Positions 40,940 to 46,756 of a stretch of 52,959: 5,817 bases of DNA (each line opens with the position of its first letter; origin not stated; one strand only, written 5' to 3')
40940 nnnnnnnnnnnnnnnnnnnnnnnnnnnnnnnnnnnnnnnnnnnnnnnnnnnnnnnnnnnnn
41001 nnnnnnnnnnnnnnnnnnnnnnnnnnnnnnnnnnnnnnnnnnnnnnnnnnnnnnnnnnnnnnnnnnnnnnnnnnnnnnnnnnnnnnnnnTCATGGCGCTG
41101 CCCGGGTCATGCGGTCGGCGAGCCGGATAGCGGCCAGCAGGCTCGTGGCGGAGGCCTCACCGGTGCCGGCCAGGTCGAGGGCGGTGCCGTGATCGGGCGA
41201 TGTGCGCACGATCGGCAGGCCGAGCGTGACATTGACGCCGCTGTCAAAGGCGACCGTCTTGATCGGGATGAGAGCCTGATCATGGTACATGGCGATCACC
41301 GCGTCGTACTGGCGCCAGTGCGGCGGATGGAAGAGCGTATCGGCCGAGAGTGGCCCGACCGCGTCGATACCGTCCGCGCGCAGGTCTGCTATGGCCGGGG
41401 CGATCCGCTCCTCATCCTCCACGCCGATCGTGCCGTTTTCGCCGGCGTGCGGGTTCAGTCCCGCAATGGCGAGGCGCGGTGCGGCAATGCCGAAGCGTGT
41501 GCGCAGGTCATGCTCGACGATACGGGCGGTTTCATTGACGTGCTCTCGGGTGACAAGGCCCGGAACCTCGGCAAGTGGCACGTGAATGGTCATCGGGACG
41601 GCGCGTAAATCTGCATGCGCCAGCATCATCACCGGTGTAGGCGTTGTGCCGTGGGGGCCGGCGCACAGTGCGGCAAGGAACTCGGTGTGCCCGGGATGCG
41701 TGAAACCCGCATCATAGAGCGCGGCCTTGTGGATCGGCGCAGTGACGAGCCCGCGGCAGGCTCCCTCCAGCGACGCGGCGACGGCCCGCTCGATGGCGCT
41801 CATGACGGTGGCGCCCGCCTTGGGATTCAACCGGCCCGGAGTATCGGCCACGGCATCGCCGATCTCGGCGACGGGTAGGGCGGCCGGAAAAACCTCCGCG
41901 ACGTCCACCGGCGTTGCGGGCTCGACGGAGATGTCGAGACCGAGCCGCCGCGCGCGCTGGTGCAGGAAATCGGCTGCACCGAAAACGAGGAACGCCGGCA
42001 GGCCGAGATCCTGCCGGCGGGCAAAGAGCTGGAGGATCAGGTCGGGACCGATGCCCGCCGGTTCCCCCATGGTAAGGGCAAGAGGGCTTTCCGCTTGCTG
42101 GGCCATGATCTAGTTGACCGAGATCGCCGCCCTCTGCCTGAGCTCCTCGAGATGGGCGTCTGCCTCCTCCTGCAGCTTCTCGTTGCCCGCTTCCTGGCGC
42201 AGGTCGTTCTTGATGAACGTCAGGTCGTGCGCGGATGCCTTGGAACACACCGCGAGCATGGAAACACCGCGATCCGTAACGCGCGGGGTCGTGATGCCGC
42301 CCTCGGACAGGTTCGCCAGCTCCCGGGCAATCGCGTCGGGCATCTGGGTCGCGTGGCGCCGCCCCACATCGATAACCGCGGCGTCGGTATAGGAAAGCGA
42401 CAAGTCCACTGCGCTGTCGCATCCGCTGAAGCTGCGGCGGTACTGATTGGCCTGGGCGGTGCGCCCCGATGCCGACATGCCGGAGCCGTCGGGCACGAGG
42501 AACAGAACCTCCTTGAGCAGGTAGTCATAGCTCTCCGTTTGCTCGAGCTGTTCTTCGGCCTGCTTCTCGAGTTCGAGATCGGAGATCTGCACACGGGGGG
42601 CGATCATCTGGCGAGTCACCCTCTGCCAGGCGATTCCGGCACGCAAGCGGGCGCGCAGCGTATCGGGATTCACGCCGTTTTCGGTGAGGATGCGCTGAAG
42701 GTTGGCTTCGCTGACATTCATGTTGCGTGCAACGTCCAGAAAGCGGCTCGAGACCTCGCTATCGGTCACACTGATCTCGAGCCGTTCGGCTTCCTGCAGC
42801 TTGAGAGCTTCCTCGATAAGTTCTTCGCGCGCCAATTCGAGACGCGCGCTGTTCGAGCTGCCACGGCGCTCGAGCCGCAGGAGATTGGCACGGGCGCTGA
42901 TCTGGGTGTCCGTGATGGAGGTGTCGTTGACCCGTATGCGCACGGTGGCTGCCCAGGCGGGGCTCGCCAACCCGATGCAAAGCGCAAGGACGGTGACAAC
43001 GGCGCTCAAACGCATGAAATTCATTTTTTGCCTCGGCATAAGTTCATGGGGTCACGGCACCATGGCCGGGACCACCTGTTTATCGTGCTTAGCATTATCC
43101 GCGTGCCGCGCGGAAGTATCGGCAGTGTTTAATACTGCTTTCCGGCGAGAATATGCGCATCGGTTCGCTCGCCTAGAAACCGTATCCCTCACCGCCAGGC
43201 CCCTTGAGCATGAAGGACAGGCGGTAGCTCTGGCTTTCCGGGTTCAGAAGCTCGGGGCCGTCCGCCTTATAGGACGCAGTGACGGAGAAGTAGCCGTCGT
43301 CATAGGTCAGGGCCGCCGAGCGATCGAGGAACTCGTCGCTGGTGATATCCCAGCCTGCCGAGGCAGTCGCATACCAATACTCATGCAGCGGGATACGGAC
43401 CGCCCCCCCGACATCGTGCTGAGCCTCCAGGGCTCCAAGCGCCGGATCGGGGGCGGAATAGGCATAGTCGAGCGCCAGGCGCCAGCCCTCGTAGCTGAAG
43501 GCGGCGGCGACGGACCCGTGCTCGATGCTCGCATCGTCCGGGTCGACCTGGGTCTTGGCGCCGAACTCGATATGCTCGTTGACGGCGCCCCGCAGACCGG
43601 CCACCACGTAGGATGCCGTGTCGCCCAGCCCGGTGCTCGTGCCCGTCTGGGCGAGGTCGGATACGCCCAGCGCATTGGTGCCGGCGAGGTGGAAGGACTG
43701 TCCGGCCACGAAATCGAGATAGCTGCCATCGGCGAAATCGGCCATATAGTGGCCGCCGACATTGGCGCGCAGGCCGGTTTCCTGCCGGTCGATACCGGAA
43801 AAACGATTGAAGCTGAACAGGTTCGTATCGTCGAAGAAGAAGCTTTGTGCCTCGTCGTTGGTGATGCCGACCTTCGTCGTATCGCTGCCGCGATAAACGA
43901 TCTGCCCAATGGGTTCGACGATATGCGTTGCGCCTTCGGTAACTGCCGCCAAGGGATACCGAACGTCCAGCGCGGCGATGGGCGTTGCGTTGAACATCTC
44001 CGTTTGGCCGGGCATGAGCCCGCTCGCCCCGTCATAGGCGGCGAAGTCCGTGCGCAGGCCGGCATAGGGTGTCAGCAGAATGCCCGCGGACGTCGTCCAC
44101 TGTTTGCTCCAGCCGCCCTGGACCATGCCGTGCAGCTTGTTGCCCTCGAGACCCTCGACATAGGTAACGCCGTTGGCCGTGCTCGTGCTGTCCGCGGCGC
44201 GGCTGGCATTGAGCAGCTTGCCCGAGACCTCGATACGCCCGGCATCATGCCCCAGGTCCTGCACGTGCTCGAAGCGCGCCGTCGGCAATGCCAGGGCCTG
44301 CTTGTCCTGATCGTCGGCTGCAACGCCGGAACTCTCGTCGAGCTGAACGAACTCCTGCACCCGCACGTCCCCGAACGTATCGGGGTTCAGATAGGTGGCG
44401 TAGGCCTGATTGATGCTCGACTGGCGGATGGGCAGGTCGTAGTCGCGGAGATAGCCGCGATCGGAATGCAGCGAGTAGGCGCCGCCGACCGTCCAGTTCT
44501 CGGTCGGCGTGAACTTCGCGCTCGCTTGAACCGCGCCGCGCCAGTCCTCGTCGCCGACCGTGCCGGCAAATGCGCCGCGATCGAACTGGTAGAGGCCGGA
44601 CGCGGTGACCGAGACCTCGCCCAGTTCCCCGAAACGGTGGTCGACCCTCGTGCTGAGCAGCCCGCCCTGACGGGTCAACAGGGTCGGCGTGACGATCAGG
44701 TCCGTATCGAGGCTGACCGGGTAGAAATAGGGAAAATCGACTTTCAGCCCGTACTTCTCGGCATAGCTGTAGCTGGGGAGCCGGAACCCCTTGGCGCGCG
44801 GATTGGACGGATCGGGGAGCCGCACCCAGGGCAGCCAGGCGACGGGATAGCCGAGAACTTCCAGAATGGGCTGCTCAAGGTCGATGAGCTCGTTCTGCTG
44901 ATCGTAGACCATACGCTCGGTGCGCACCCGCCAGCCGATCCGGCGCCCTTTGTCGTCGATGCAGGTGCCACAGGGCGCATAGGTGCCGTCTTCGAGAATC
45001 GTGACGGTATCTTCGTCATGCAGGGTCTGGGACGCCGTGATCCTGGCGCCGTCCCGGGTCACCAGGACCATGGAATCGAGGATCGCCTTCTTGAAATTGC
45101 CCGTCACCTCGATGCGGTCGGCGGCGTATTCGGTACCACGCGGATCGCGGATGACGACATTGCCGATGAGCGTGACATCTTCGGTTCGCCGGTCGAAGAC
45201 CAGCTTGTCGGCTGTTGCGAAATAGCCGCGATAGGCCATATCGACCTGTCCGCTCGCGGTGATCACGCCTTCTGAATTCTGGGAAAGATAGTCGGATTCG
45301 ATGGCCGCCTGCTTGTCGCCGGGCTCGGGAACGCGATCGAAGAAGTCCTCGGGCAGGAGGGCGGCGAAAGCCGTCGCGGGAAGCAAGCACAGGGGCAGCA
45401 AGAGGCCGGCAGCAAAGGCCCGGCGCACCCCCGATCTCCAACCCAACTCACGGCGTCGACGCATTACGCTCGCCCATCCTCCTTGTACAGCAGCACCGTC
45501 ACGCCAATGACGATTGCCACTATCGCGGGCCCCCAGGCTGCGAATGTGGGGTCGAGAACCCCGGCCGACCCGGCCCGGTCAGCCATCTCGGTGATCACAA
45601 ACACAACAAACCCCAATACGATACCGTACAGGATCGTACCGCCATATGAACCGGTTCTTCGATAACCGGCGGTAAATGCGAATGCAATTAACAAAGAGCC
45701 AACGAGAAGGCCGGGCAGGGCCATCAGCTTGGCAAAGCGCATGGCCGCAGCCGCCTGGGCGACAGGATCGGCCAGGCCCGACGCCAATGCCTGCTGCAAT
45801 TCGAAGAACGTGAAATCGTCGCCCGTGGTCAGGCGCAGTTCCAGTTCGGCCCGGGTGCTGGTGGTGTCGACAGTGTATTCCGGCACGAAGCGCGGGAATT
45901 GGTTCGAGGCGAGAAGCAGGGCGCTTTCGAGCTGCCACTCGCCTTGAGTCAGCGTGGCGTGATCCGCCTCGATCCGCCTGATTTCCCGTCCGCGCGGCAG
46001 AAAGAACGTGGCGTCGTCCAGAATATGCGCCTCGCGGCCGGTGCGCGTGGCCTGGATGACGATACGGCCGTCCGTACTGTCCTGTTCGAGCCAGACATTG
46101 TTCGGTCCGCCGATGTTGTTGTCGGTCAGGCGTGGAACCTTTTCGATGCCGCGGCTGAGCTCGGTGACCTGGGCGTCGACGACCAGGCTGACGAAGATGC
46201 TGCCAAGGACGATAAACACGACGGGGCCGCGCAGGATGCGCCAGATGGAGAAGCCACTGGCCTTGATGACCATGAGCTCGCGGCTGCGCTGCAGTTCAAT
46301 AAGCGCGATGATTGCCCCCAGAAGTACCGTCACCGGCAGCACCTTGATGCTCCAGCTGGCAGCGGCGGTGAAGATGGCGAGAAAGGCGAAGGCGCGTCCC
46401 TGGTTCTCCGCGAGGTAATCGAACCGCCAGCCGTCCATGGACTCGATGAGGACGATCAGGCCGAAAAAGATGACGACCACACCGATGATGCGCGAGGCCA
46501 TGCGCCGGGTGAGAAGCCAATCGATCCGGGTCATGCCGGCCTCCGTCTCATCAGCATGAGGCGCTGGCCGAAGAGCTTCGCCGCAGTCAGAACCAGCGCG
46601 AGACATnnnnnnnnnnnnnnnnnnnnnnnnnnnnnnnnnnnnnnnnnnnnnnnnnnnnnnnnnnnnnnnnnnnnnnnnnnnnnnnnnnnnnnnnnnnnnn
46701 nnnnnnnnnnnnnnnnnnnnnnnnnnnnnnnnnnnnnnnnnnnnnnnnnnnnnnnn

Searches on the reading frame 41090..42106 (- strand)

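Call 65: search_protein_families(library=pfam, proteins=[window:41090-42106:-], max_evalue=0.00001)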
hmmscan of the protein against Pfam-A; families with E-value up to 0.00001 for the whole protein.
window:41090-42106:- (338 aa): 1 family
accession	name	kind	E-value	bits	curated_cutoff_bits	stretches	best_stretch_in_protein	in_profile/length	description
PF04166.17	PdxA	-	1.1e-102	343.7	27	1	39-330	5-286/286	Pyridoxal phosphate biosynthetic protein PdxA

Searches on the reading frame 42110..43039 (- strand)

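Call 65: search_protein_families(library=pfam, proteins=[window:42110-43039:-], max_evalue=0.00001)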
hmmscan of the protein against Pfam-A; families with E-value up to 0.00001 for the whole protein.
window:42110-43039:- (309 aa): 2 families
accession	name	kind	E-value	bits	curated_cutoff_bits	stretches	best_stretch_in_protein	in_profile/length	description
PF13624.11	SurA_N_3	-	2e-09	37.9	27.2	1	14-141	21-161/162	SurA-like N-terminal domain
PF09312.16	SurA_N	-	1e-07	32.5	30.8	1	72-141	48-117/118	SurA N-terminal domain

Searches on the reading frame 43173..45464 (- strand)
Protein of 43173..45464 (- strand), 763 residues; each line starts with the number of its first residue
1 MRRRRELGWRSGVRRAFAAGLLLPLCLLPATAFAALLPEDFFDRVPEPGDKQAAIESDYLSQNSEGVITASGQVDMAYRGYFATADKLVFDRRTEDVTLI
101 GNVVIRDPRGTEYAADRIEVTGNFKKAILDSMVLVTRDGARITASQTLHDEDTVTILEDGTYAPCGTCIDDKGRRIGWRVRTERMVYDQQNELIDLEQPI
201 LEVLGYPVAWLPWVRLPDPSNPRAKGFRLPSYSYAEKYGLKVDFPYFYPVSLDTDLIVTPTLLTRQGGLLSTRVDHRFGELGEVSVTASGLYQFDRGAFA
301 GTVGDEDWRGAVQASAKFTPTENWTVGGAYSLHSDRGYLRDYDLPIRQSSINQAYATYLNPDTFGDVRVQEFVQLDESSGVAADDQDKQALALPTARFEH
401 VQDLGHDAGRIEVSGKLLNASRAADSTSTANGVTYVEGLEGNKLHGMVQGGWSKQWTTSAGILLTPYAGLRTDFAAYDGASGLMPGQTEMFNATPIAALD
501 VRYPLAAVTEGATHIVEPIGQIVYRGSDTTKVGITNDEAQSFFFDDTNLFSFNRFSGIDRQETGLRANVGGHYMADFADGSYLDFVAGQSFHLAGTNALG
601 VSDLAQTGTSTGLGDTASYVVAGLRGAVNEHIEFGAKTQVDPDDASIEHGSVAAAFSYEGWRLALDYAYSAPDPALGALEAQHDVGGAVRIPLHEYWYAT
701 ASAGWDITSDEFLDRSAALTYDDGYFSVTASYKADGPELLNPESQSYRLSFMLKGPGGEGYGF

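Call 65: search_protein_families(library=pfam, proteins=[window:43173-45464:-], max_evalue=0.00001)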
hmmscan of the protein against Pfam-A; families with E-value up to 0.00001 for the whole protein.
window:43173-45464:- (763 aa): 1 family
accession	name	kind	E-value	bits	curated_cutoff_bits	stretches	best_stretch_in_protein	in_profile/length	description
PF04453.20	LptD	-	1.6e-47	163.1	22.4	1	309-697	3-384/384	LPS transport system D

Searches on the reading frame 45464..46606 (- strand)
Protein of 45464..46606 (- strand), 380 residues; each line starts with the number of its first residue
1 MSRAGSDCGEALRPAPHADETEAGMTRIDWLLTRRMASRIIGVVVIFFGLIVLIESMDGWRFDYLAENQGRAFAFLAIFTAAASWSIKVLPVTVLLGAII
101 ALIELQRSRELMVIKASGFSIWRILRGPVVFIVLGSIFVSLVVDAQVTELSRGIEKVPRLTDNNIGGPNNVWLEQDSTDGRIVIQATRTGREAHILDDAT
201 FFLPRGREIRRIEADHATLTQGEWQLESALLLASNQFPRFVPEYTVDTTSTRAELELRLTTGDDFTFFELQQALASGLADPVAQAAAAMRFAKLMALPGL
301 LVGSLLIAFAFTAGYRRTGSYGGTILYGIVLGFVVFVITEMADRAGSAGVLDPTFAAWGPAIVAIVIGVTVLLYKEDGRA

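Call 65: search_protein_families(library=pfam, proteins=[window:45464-46606:-], max_evalue=0.00001)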
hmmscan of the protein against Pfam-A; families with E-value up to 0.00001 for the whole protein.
window:45464-46606:- (380 aa): 1 family
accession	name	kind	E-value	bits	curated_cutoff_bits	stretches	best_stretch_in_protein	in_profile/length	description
PF03739.19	LptF_LptG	-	2.9e-39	135.5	27.9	1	32-373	3-352/353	Lipopolysaccharide export system permease LptF/LptG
